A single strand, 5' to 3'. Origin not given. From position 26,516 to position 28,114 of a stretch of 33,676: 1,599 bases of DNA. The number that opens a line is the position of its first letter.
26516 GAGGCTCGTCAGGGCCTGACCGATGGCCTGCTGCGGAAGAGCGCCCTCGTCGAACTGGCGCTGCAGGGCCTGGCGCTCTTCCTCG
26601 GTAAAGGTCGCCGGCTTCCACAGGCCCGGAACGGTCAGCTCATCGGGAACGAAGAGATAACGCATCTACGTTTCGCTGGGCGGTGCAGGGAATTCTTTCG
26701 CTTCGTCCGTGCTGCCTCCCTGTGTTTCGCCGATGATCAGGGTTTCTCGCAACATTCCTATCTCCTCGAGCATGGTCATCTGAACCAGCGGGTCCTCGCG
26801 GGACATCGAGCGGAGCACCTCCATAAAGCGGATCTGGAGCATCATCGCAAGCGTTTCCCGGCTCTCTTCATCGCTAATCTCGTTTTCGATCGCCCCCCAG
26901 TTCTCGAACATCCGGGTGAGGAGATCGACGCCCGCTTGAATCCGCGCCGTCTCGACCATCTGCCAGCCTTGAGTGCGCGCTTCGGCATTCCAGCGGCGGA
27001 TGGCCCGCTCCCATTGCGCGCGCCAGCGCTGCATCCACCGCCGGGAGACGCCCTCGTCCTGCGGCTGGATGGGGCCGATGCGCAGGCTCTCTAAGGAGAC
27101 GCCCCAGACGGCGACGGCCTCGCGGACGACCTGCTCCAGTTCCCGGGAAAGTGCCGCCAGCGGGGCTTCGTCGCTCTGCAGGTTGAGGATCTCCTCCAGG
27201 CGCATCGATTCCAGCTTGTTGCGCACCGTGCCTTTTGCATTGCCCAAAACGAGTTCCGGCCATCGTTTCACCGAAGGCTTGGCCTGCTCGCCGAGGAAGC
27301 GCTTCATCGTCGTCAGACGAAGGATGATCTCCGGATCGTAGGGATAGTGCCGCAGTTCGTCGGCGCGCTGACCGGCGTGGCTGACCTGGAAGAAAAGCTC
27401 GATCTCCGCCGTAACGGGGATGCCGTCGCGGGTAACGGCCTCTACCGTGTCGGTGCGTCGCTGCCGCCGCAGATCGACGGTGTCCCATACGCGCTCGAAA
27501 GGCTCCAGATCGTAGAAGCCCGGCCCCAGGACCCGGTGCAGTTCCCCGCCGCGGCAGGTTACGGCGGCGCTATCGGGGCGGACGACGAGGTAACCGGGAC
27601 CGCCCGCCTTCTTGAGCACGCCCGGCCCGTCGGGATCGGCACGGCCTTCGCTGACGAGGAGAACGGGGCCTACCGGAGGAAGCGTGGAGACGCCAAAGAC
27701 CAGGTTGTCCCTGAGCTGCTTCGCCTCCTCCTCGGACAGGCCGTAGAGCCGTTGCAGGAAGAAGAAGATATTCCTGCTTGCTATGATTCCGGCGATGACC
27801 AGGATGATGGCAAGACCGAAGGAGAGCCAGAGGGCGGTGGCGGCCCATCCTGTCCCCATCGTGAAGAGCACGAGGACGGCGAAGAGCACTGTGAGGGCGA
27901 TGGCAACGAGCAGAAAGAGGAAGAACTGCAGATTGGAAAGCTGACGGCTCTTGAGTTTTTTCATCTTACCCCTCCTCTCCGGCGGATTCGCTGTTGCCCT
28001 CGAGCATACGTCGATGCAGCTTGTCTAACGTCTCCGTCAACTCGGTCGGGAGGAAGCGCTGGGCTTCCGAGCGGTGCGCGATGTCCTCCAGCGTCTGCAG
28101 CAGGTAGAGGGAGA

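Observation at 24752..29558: Operon of two tandem SPFH/band-7 paralogs with polytopic N-terminal membrane domains, an unknown CPLC-motif protein and a PfkB kinase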

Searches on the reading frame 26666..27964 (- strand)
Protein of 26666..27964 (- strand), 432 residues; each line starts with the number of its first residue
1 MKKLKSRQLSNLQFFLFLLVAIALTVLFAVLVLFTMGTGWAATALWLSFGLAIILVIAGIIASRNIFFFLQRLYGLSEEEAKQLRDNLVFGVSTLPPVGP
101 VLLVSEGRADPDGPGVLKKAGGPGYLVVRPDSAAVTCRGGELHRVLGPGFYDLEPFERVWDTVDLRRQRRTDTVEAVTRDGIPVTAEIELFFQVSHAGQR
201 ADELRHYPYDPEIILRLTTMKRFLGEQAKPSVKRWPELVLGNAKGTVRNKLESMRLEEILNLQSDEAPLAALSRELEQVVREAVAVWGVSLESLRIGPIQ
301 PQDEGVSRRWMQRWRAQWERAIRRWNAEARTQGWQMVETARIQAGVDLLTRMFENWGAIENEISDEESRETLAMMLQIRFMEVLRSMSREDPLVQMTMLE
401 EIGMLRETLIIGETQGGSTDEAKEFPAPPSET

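Call 3: search_protein_families(library=pfam, proteins=[window:26666-27964:-], max_evalue=1)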
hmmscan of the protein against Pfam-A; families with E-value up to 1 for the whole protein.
window:26666-27964:- (432 aa): 3 families
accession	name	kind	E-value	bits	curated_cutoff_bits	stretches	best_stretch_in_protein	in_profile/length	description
PF01145.31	Band_7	-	2.5e-16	60.7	23.6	1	127-320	2-165/176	SPFH domain / Band 7 family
PF05940.17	NnrS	-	0.00012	22.1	28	1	4-96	123-211/371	NnrS protein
PF13421.11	Band_7_1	-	0.038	14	24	0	125-154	16-45/211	SPFH domain-Band 7 family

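Call 4: search_protein_families(library=ncbifam, proteins=[window:26666-27964:-], max_evalue=1)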
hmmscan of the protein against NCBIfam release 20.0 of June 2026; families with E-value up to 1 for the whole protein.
window:26666-27964:- (432 aa): 2 families
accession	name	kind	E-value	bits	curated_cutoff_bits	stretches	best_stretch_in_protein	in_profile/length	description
NF033634.1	SLATT_1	domain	0.031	14.2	41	1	12-92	26-102/132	SLATT domain-containing protein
NF007454.0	PRK10019.1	subfamily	0.38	9.9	195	1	2-77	172-252/283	nickel/cobalt efflux transporter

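Call 5: search_protein_families(library=padloc, proteins=[window:26666-27964:-], max_evalue=1)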
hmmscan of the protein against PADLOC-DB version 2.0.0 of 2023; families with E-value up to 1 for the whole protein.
window:26666-27964:- (432 aa): 0 families

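Call 7: search_solved_structures(query=window:26666-27964:-, max_evalue=1)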
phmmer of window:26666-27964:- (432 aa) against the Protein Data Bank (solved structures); distinct sequences matched with E-value up to 1: 4.
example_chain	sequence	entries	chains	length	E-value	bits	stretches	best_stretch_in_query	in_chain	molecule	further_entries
3bk6_A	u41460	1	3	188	0.016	17.1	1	248-340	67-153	PH stomatin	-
8gn9_A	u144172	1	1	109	0.21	13.4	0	163-226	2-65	Stomatin homolog PH1511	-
8qpq_LA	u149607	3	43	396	0.28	13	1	273-363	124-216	HK97 gp5-like major capsid protein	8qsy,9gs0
8j0s_a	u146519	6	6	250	0.51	12.1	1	23-76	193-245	ATP synthase subunit a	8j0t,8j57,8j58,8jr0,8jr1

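Call 14: find_homologous_proteins(query=window:26666-27964:-)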
Query window:26666-27964:- (432 aa): 16 proteins with E <= 0.001 among 8000 candidates.
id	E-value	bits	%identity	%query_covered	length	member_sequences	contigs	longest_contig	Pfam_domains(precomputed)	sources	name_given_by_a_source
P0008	1.7e-279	944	99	100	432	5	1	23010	PF01145.32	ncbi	-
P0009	1.2e-144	500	55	100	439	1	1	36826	PF01145.32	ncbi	-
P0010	1.7e-144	500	56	96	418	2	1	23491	PF01145.32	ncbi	-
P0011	6.8e-144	498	55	100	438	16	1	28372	PF01145.32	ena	-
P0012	7.0e-143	494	54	94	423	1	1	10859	PF01145.32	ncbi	-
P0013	9.5e-81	290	40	88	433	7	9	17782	PF01145.32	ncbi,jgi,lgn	-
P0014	2.2e-60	223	34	94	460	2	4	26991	PF01145.32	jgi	jgi:hypothetical protein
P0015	3.5e-60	222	37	88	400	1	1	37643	PF01145.32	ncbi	-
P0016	4.2e-57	212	35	89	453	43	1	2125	PF01145.32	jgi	-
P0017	6.6e-48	181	34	80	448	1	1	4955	PF01145.32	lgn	-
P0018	3.8e-30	123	30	68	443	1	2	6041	PF01145.32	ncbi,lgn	-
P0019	1.6e-26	111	31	75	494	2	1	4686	PF01145.32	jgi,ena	-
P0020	2.8e-24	104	28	88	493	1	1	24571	PF01145.32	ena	-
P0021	6.4e-9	53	30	59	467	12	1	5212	-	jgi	-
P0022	9.0e-9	53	23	59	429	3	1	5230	-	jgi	jgi:hypothetical protein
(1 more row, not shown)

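Call 15: find_encoding_contigs(protein=P0013, flank=8000, max_places=2)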
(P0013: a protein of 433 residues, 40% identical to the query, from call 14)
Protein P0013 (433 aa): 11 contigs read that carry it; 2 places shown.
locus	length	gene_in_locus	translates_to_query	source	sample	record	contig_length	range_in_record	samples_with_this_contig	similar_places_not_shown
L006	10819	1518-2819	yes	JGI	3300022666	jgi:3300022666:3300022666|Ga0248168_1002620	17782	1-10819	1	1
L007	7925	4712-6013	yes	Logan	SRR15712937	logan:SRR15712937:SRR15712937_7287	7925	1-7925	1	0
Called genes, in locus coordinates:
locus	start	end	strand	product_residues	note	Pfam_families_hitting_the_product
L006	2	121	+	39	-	?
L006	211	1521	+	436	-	-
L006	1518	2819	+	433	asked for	PF01145:Band_7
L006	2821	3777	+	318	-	-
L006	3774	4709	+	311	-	PF00294:PfkB, PF08543:Phos_pyr_kin (weak)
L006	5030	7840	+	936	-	-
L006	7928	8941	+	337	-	PF13367:PrsW-protease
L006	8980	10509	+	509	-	PF13541:ChlI, PF00493:MCM (faint), PF01078:Mg_chelatase, PF07728:AAA_5 (faint), PF13335:Mg_chelatase_C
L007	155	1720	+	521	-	-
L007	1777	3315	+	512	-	-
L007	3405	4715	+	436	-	-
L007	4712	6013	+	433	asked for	PF01145:Band_7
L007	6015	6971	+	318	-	-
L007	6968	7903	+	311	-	PF00294:PfkB, PF08543:Phos_pyr_kin (weak)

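Call 16: find_encoding_contigs(protein=P0014, flank=8000, max_places=2)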
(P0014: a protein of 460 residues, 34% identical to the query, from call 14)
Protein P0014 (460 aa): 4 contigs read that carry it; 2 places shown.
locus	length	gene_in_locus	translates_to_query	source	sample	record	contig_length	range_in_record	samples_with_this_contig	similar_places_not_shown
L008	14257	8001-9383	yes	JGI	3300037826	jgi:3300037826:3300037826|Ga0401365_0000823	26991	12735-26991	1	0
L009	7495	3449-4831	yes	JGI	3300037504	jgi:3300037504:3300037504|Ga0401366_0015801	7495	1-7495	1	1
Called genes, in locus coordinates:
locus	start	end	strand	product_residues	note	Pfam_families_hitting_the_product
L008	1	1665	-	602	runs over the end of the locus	PF00664:ABC_membrane, PF00005:ABC_tran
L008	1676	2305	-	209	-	PF00440:TetR_N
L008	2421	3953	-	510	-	PF13541:ChlI, PF05496:RuvB_N (faint), PF00493:MCM (faint), PF01078:Mg_chelatase, PF00004:AAA (faint), PF07728:AAA_5 (weak), PF13335:Mg_chelatase_C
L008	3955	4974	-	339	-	PF13367:PrsW-protease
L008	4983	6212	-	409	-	-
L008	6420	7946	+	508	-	PF01145:Band_7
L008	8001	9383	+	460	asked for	PF01145:Band_7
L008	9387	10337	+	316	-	-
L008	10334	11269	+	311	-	PF00294:PfkB, PF08543:Phos_pyr_kin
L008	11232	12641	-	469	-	PF00206:Lyase_1, PF14698:ASL_C2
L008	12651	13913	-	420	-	PF00764:Arginosuc_synth, PF20979:Arginosuc_syn_C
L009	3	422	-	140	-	?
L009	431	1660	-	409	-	-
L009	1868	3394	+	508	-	PF01145:Band_7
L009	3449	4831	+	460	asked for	PF01145:Band_7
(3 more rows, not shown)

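Call 17: find_encoding_contigs(protein=P0015, flank=8000, max_places=2)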
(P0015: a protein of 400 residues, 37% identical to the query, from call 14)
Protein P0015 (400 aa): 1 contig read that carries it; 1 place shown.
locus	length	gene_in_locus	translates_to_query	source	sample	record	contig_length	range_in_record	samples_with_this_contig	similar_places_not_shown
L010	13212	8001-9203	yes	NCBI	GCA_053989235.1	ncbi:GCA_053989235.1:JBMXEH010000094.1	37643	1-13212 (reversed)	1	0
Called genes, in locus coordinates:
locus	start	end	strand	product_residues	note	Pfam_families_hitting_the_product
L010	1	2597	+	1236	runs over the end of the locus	PF02811:PHP, PF07733:DNA_pol3_alpha, PF17657:DNA_pol3_finger, PF14579:HHH_6, PF01336:tRNA_anti-codon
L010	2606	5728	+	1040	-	PF04932:Wzy_C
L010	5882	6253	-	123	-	-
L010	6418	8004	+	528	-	-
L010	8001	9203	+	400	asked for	PF01145:Band_7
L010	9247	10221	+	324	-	-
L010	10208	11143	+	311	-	PF00294:PfkB, PF08543:Phos_pyr_kin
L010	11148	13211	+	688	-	?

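Call 18: find_encoding_contigs(protein=P0020, flank=8000, max_places=2)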
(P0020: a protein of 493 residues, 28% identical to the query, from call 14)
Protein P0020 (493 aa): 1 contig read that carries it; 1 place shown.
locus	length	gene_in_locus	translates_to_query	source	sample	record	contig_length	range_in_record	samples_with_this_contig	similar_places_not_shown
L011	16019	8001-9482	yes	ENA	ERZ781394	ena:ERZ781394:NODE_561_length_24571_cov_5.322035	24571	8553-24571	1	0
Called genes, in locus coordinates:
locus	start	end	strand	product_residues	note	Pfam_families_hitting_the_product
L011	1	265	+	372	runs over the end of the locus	PF00180:Iso_dh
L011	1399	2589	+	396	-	PF02771:Acyl-CoA_dh_N, PF02770:Acyl-CoA_dh_M, PF00441:Acyl-CoA_dh_1, PF08028:Acyl-CoA_dh_2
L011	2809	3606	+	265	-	PF01012:ETF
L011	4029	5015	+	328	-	PF01012:ETF, PF00766:ETF_alpha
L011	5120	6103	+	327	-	PF00291:PALP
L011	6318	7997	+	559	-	PF01145:Band_7 (faint)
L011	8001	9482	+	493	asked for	PF01145:Band_7 (faint)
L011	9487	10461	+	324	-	PF13424:TPR_12 (weak)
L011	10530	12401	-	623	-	PF01541:GIY-YIG, PF27096:UvrC_M, PF02151:UVR, PF22920:UvrC_RNaseH, PF08459:UvrC_RNaseH_dom, PF12826:HHH_2, PF14520:HHH_5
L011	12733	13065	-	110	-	-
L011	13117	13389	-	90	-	-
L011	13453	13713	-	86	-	PF10387:DUF2442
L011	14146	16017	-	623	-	?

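Call 26: find_related_loci(query=A4, collection=genome_contigs, flank=8000)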
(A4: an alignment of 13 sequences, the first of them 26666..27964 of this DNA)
Query A4 (432 aa) in genome_contigs; peptide patterns used: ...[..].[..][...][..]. (x = any residue, [..] = any of these).
44 stretches matched a pattern; 35 encode a relative of the query (tblastn E <= 1e-3); 35 distinct loci.
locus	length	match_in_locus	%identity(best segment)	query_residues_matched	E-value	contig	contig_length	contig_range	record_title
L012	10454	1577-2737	40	49-429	7e-82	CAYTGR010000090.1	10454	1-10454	MAG TPA_asm: uncultured Anaerolineales bacterium isolate binchicken_co20_429 genome assembly, contig: NODE_11605_length_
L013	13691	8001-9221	36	19-418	4e-73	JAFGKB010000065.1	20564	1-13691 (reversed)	MAG: Anaerolineae bacterium isolate Zod_Metabat.308 k87_924409, whole genome shotgun sequence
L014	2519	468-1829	35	5-422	4e-68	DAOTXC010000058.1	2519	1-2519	MAG TPA_asm: Anaerolineae bacterium isolate H19_217 k113_290826, whole genome shotgun sequence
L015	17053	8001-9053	37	71-423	5e-64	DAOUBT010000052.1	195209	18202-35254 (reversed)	MAG TPA_asm: Anaerolineae bacterium isolate H71_746 k91_1081425, whole genome shotgun sequence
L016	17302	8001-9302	32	3-401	9e-64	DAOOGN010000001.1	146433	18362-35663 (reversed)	MAG TPA_asm: Anaerolineae bacterium isolate AMR_MDS_4430 NODE_79_length_146433_cov_35.708078, whole genome shotgun seque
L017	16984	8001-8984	37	77-401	1e-61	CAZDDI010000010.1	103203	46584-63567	MAG TPA_asm: uncultured Anaerolineales bacterium isolate SRP241326_co1_75 genome assembly, contig: NODE_346_length_10320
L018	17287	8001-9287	34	16-431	1e-61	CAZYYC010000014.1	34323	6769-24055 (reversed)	MAG TPA_asm: uncultured Anaerolineales bacterium isolate SRP241326_co1_43 genome assembly, contig: NODE_1993_length_3432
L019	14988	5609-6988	31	1-430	4e-61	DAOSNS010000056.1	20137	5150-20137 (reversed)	MAG TPA_asm: Anaerolineae bacterium isolate AMR_MDS_2365 NODE_2673_length_20137_cov_104.342595, whole genome shotgun seq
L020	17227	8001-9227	33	16-401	6e-58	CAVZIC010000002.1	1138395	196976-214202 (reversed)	MAG: uncultured Chloroflexia bacterium isolate MFD02416.bin.2.12 genome assembly, contig: contig_16958, whole genome sho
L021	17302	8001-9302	32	1-401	1e-57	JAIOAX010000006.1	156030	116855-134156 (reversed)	MAG: Chloroflexota bacterium isolate S1bins75 c_000000000006, whole genome shotgun sequence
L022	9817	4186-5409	32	12-401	4e-57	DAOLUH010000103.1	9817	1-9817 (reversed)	MAG TPA_asm: Anaerolineae bacterium isolate AMR_MDS_4610 NODE_6841_length_9817_cov_21.733456, whole genome shotgun seque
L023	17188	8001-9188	34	16-401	4e-56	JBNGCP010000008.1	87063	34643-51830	MAG: Anaerolineae bacterium isolate E05-002 bin45.fa-8, whole genome shotgun sequence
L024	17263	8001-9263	33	7-405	3e-55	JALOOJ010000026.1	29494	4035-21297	MAG: Anaerolineae bacterium isolate Prado100 scaffold_1367, whole genome shotgun sequence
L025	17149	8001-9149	34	19-384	8e-55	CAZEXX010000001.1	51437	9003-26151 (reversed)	MAG TPA_asm: uncultured Anaerolineales bacterium isolate SRP191223_co2_261 genome assembly, contig: NODE_112_length_5143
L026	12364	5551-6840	32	16-431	9e-54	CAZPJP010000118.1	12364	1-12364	MAG TPA_asm: uncultured Anaerolineales bacterium isolate SRP319275_co2_257 genome assembly, contig: NODE_4760_length_123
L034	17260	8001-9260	31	2-405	3e-37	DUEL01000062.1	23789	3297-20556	MAG TPA_asm: Thermoflexia bacterium isolate J88 Contig62, whole genome shotgun sequence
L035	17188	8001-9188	28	32-402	2e-33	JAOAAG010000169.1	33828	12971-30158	MAG: Anaerolineae bacterium isolate SKW140 k141_1509456, whole genome shotgun sequence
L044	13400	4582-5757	27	47-405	9e-28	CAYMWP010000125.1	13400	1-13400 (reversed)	MAG TPA_asm: uncultured Anaerolineales bacterium isolate binchicken_co334_151 genome assembly, contig: NODE_8258_length_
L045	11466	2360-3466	26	44-388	2e-20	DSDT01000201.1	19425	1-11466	MAG TPA_asm: Chloroflexota bacterium isolate SpSt-1225 Ga0129302_1001208, whole genome shotgun sequence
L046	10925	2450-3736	29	14-424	1e-36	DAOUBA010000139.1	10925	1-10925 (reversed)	MAG TPA_asm: Anaerolineae bacterium isolate H67_700 k125_233298, whole genome shotgun sequence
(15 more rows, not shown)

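Call 47: search_solved_structures(query=A4, max_evalue=0.01)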
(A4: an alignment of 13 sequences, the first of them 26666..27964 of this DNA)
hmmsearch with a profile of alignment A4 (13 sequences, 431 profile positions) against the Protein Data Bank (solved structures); distinct sequences matched with E-value up to 0.01: 7.
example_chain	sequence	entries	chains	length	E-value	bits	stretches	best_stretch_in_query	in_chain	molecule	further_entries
8gn9_A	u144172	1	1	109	3.7e-08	35.8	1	166-222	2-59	Stomatin homolog PH1511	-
3bk6_A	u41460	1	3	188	9.6e-08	34.4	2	165-225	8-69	PH stomatin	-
8z5g_A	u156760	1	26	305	0.0011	21.1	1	249-346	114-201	Protein QmcA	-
4fvf_A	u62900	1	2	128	0.0045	19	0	248-306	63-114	Stomatin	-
7wh3_A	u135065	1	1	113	0.0046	19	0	248-305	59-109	Stomatin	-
4fvg_A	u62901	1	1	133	0.0048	18.9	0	248-306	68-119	Stomatin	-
4fvj_A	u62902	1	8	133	0.005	18.9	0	248-306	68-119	Stomatin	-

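Call 69: search_protein_families(library=pfam, proteins=[L046:4799-5458:+, L044:6929-7453:+, L045:3605-5488:+, L034:8993-10486:+], max_evalue=0.01)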
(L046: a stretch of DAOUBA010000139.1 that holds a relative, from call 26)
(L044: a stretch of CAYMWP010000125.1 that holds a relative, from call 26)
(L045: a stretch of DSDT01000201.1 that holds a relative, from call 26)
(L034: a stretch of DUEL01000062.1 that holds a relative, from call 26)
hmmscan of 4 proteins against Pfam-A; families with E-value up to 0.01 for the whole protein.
L046:4799-5458:+ (219 aa): 0 families

L044:6929-7453:+ (174 aa): 0 families

L045:3605-5488:+ (627 aa): 0 families

L034:8993-10486:+ (497 aa): 1 family
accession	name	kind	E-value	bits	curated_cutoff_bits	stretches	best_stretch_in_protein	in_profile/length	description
PF13424.12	TPR_12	-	3.1e-06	27.7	30.1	1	201-256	22-76/77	Tetratricopeptide repeat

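Call 78: search_protein_families(library=pfam, proteins=[L035:10266-10928:+, L034:12107-12784:+, L046:4799-5458:+], max_evalue=10)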
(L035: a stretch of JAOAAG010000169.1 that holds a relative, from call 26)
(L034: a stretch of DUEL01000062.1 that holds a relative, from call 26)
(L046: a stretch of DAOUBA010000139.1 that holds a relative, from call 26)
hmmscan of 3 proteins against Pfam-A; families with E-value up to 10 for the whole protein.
L035:10266-10928:+ (220 aa): 1 family
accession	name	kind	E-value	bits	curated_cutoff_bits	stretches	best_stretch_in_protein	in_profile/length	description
PF19845.4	DUF6320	-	2.9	8.1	29.9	1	7-114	46-151/186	Family of unknown function (DUF6320)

L034:12107-12784:+ (225 aa): 1 family
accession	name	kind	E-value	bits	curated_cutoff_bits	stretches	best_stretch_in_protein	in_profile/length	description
PF13542.12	HTH_Tnp_ISL3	-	0.052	13.5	27.4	1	26-51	4-29/51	Helix-turn-helix domain of transposase family ISL3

L046:4799-5458:+ (219 aa): 1 family
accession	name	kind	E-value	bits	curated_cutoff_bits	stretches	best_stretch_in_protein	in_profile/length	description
PF05055.17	DUF677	-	0.19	11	29.1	1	153-199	183-226/336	Protein of unknown function (DUF677)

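Call 79: search_protein_families(library=ncbifam, proteins=[L035:10266-10928:+, L034:12107-12784:+, L046:4799-5458:+], max_evalue=10)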
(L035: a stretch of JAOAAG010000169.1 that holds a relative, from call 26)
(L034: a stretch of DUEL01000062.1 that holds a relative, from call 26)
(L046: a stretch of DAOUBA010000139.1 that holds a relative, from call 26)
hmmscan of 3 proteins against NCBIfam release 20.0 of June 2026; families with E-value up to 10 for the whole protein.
L035:10266-10928:+ (220 aa): 0 families

L034:12107-12784:+ (225 aa): 2 families
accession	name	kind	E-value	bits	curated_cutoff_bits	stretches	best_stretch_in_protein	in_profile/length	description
NF038216.1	ABZJ_00895_fam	subfamily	0.22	11.4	33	2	45-106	16-78/134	ABZJ_00895 family protein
NF011352.0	PRK14770.1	equivalog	0.34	10.3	223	1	64-136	51-122/173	lipoprotein signal peptidase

L046:4799-5458:+ (219 aa): 1 family
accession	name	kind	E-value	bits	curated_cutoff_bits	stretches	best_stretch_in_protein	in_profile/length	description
NF003114.0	PRK04032.1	equivalog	0.15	11.9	148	1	141-190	43-92/172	CDP-2,3-bis-(O-geranylgeranyl)-sn-glycerol synthase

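Call 80: search_solved_structures(query=L035:10266-10928:+, max_evalue=10)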
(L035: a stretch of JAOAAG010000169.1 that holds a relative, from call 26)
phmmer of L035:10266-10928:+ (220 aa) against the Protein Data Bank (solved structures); distinct sequences matched with E-value up to 10: 0.

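Call 91: find_related_loci(query=A4, collection=viral_contigs, flank=6000)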
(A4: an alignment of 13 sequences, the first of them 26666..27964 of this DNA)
Query A4 (432 aa) in viral_contigs; peptide patterns used: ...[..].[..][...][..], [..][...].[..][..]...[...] (x = any residue, [..] = any of these).
45 stretches matched a pattern, but none encodes a relative of the query by tblastn (E <= 1e-3).
